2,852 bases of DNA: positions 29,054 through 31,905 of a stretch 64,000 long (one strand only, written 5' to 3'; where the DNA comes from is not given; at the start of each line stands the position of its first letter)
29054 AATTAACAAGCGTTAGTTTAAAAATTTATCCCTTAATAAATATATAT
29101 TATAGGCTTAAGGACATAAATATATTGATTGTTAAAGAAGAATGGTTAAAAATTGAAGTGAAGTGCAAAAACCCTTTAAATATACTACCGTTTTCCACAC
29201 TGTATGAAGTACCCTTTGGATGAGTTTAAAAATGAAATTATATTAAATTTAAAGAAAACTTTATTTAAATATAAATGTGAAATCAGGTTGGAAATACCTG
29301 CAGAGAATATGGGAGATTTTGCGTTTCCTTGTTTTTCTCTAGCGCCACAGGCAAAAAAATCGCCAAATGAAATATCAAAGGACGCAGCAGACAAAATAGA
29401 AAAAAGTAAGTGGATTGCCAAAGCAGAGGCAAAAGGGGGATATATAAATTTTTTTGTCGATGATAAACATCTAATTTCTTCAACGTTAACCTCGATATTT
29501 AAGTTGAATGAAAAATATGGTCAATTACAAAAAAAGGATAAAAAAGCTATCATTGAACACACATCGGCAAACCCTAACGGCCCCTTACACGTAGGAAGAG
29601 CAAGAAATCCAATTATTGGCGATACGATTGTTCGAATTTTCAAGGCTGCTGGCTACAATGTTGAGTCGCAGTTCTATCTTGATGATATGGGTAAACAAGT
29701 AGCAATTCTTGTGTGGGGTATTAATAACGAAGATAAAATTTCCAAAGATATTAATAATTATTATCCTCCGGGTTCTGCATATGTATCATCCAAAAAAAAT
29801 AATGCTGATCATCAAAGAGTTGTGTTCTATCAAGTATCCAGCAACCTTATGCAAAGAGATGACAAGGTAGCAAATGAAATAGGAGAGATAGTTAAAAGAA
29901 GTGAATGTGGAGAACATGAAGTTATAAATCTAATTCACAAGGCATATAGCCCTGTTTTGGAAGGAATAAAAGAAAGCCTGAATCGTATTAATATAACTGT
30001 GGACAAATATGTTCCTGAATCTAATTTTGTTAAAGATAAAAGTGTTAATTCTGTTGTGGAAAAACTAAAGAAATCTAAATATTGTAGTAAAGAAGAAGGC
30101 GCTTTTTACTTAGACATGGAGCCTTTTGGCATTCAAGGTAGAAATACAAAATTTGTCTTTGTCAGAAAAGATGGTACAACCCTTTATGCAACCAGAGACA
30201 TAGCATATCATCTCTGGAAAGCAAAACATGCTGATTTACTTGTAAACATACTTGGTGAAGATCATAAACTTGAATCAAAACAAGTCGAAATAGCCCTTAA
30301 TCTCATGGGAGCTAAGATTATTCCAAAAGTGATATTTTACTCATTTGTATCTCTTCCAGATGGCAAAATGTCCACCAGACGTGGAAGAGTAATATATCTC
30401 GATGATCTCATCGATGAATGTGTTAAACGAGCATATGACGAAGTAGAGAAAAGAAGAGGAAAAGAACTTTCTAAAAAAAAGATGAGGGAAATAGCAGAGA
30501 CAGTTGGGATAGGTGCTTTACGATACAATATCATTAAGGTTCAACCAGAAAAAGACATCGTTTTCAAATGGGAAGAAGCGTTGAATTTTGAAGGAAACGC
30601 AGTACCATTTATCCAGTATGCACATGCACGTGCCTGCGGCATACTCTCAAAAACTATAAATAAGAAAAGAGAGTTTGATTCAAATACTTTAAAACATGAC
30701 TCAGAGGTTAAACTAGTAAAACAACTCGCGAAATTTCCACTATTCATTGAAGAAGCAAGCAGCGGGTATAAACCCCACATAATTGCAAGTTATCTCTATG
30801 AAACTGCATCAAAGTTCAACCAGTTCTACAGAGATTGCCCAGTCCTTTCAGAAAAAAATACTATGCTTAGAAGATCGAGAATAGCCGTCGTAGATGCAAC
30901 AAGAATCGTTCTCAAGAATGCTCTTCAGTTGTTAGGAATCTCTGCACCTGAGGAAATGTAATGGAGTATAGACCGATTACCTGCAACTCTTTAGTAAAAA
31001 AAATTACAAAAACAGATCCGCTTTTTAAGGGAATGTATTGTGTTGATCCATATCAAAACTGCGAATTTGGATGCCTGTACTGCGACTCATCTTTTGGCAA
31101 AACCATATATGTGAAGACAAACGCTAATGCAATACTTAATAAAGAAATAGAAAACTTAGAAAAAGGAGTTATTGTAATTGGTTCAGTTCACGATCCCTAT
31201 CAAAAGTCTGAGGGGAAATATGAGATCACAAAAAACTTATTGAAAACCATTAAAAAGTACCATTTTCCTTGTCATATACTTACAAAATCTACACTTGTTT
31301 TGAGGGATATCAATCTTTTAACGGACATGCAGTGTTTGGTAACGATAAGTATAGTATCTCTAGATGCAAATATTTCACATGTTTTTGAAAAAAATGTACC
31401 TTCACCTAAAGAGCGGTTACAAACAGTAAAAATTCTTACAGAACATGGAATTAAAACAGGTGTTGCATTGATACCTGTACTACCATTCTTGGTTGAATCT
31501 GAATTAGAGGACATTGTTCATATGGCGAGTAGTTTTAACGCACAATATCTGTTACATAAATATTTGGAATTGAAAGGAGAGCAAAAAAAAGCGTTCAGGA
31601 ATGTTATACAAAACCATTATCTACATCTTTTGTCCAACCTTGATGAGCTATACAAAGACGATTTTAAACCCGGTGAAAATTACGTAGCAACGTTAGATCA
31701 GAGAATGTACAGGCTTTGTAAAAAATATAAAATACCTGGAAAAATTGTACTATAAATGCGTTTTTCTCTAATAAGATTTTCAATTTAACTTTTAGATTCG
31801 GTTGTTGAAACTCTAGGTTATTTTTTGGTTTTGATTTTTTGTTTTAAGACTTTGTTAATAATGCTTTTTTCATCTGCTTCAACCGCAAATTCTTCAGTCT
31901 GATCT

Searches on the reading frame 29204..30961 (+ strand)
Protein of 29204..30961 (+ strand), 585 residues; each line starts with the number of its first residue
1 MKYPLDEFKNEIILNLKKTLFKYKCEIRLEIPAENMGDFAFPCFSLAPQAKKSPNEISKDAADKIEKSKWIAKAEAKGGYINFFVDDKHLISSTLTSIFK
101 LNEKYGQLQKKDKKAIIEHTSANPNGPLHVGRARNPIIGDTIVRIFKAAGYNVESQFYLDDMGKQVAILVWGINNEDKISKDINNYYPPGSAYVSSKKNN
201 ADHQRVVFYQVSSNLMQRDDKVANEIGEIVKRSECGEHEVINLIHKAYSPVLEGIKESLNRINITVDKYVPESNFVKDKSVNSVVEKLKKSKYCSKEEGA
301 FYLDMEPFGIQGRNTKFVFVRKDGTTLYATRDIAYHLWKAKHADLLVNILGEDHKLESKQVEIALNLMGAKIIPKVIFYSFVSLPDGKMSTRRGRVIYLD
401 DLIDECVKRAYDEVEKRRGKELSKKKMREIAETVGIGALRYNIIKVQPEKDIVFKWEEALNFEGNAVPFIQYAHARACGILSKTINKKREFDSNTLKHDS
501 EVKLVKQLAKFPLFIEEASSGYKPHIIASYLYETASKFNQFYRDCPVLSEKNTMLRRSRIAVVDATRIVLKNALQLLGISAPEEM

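Call 35: find_encoding_contigs(protein=window:29204-30961:+, flank=10000, max_places=1)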
Protein window:29204-30961:+ (585 aa): no gene with exactly this product is on record in the collection.

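Call 37: search_protein_families(library=pfam, proteins=[window:29204-30961:+], max_evalue=0.001)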
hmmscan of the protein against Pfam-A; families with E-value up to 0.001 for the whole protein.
window:29204-30961:+ (585 aa): 6 families
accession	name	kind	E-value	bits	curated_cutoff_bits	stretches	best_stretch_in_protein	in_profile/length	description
PF00750.26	tRNA-synt_1d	-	1.2e-38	133.4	23.3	1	95-456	2-349/349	tRNA synthetases class I (R), catalytic domain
PF05746.21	DALR_1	-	1.2e-35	122.5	22.3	1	470-585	1-117/117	DALR anticodon binding domain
PF03485.21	Arg_tRNA_synt_N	-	3.5e-14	53.6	21.5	1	8-85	3-85/85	Arginyl tRNA synthetase N terminal domain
PF09334.17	tRNA-synt_1g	-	2.1e-06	27.2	20.1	0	366-406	305-345/391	tRNA synthetases class I (M)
PF00133.28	tRNA-synt_1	-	5.2e-06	25.9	22.7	1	107-166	17-76/414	tRNA synthetases class I (I, L, M and V)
PF01921.24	tRNA-synt_1f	-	2.5e-05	23.8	27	0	109-162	17-70/360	tRNA synthetases class I (K)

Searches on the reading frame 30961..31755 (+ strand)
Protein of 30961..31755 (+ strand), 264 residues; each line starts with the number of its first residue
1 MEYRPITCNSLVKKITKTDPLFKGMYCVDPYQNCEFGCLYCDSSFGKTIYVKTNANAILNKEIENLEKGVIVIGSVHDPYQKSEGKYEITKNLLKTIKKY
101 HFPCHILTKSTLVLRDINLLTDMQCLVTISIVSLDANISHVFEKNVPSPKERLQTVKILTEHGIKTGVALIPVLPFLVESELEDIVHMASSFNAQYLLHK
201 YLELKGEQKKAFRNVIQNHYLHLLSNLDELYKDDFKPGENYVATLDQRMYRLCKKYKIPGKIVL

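Call 37: search_protein_families(library=pfam, proteins=[window:30961-31755:+], max_evalue=0.001)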
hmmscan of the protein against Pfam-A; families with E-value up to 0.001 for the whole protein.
window:30961-31755:+ (264 aa): 1 family
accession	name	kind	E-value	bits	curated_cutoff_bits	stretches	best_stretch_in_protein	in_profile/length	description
PF04055.27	Radical_SAM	-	5.6e-13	49.8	29.5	1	30-188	3-165/166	Radical SAM superfamily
